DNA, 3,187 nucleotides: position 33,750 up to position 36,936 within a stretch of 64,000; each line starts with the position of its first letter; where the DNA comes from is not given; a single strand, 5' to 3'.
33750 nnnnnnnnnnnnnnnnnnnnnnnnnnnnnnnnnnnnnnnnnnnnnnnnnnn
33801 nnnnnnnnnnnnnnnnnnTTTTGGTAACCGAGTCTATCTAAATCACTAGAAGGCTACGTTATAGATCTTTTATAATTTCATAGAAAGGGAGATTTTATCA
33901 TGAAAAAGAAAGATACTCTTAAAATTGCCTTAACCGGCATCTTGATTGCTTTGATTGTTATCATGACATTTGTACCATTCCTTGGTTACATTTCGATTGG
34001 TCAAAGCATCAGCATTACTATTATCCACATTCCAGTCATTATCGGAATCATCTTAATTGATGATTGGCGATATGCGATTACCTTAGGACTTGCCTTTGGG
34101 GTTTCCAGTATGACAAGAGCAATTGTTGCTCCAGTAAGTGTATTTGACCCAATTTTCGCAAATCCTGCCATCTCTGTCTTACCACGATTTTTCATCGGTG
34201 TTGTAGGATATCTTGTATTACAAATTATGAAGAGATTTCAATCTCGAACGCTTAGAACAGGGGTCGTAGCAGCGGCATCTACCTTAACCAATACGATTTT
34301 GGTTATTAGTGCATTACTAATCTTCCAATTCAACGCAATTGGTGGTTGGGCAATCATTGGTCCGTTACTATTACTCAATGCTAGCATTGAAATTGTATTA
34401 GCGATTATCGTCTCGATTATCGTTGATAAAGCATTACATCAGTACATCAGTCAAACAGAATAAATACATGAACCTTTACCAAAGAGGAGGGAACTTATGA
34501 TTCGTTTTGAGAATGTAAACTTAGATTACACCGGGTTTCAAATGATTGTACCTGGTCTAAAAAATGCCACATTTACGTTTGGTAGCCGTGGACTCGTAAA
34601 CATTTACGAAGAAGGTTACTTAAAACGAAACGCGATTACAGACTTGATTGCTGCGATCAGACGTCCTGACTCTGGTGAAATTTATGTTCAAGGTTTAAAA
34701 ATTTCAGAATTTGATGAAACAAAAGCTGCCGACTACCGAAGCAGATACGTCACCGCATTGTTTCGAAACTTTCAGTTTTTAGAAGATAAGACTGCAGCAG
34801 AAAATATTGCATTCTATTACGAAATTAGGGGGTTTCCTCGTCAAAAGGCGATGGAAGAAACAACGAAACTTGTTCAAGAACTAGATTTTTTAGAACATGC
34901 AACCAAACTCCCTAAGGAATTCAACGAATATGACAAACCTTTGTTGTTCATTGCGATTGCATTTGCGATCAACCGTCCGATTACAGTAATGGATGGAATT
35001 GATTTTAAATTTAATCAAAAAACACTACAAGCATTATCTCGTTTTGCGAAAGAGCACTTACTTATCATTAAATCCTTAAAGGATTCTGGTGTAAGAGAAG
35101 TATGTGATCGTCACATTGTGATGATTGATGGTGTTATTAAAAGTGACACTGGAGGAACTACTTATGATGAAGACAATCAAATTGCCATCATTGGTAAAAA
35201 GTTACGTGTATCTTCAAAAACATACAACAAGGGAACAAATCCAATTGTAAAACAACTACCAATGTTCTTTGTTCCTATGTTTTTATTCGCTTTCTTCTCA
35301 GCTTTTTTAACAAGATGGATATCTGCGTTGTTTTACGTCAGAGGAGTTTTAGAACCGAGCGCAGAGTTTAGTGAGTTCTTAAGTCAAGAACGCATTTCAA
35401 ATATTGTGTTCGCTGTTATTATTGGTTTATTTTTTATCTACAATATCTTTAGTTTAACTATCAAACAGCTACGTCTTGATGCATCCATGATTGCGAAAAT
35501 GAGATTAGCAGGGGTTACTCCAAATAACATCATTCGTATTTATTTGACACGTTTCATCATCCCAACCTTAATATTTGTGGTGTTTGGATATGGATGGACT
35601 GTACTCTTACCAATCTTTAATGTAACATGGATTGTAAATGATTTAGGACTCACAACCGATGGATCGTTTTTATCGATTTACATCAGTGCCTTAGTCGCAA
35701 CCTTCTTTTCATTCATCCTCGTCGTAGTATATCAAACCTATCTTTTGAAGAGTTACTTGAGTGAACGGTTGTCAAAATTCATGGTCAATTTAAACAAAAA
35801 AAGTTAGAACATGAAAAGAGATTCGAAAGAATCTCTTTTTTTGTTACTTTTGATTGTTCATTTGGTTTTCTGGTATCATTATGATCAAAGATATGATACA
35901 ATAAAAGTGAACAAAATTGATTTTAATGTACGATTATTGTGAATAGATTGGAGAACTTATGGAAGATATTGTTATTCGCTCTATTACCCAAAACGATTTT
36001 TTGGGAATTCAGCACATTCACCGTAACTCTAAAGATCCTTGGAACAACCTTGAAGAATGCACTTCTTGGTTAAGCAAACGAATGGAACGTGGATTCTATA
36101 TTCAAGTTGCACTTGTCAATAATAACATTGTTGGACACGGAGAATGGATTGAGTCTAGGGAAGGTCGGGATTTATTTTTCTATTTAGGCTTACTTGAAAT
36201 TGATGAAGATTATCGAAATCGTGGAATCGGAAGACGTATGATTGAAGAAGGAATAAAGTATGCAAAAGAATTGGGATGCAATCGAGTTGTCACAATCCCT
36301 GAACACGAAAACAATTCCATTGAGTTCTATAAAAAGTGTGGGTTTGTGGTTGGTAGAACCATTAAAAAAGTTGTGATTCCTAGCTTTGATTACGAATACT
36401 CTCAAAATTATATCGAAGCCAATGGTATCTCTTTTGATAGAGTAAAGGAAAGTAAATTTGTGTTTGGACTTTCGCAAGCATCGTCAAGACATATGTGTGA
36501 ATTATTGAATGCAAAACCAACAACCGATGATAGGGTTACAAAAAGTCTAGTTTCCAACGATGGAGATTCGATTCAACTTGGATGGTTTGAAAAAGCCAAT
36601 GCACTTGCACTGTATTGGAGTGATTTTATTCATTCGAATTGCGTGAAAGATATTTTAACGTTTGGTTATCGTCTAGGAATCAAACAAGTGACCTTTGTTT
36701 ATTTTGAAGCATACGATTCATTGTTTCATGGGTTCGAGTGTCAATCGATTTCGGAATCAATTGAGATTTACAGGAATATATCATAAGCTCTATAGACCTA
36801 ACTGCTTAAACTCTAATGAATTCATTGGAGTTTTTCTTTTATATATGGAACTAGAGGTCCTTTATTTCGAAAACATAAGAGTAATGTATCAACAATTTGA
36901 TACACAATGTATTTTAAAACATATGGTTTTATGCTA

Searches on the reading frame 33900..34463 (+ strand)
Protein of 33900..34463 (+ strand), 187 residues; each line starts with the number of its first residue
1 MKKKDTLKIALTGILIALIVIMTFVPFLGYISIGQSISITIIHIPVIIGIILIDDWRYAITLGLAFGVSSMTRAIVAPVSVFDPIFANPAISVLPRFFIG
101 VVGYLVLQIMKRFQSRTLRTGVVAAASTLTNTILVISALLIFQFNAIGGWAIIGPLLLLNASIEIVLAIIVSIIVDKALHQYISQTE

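Call 56: search_protein_families(library=pfam, max_evalue=0.00001, proteins=[window:33900-34463:+])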
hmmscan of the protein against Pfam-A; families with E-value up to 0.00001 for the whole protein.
window:33900-34463:+ (187 aa): 1 family
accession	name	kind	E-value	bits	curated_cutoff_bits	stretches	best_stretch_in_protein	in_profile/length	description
PF12822.12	ECF_trnsprt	-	4.8e-10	40.1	30.7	1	8-175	2-168/169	ECF transporter, substrate-specific component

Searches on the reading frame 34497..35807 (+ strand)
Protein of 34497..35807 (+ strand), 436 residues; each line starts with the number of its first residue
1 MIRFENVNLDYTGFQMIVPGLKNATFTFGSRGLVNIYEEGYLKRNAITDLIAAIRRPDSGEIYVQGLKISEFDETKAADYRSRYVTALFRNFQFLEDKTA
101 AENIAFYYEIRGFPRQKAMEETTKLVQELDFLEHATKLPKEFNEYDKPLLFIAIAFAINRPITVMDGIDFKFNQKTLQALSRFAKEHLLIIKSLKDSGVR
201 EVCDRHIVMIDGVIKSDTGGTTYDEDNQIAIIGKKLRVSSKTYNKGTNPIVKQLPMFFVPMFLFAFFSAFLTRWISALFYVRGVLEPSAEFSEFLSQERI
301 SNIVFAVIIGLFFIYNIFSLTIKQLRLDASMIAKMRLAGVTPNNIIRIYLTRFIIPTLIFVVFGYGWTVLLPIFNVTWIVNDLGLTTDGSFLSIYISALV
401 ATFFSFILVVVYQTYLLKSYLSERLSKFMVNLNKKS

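Call 56: search_protein_families(library=pfam, max_evalue=0.00001, proteins=[window:34497-35807:+])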
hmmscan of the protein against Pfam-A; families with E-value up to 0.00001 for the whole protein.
window:34497-35807:+ (436 aa): 0 families

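Call 72: search_protein_families(library=pfam, max_evalue=1, proteins=[window:34497-35807:+])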
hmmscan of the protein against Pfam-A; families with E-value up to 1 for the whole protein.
window:34497-35807:+ (436 aa): 2 families
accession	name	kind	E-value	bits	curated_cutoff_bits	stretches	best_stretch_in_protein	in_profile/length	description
PF02687.27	FtsX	-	0.0019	18.7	25.5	1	303-415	1-114/120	FtsX-like permease C-terminal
PF00615.24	RGS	-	0.033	15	23.9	1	86-129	12-53/117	Regulator of G protein signaling domain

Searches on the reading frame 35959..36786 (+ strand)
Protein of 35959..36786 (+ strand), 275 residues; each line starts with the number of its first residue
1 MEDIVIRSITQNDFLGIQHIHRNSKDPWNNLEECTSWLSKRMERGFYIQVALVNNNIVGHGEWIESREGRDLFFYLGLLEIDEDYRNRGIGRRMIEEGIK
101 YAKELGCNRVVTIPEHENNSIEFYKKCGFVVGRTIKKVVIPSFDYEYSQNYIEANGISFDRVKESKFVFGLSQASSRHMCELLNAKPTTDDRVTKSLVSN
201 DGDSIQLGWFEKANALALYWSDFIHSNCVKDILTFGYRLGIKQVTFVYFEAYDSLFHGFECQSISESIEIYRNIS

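Call 56: search_protein_families(library=pfam, max_evalue=0.00001, proteins=[window:35959-36786:+])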
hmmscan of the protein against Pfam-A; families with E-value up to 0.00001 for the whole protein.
window:35959-36786:+ (275 aa): 5 families
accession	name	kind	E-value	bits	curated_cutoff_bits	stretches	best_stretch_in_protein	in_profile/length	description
PF00583.31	Acetyltransf_1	-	4e-16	59.8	20.7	1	37-129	22-116/116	Acetyltransferase (GNAT) family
PF13508.13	Acetyltransf_7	-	5.3e-12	46.4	27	1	49-130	6-83/84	Acetyltransferase (GNAT) domain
PF13673.13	Acetyltransf_10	-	6e-11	42.9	23.6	1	38-131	22-109/128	Acetyltransferase (GNAT) domain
PF08445.16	FR47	-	3.2e-06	27.5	22.1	1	75-130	23-78/86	FR47-like protein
PF13302.13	Acetyltransf_3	-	7.7e-06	27.1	25.4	0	6-130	4-138/138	Acetyltransferase (GNAT) domain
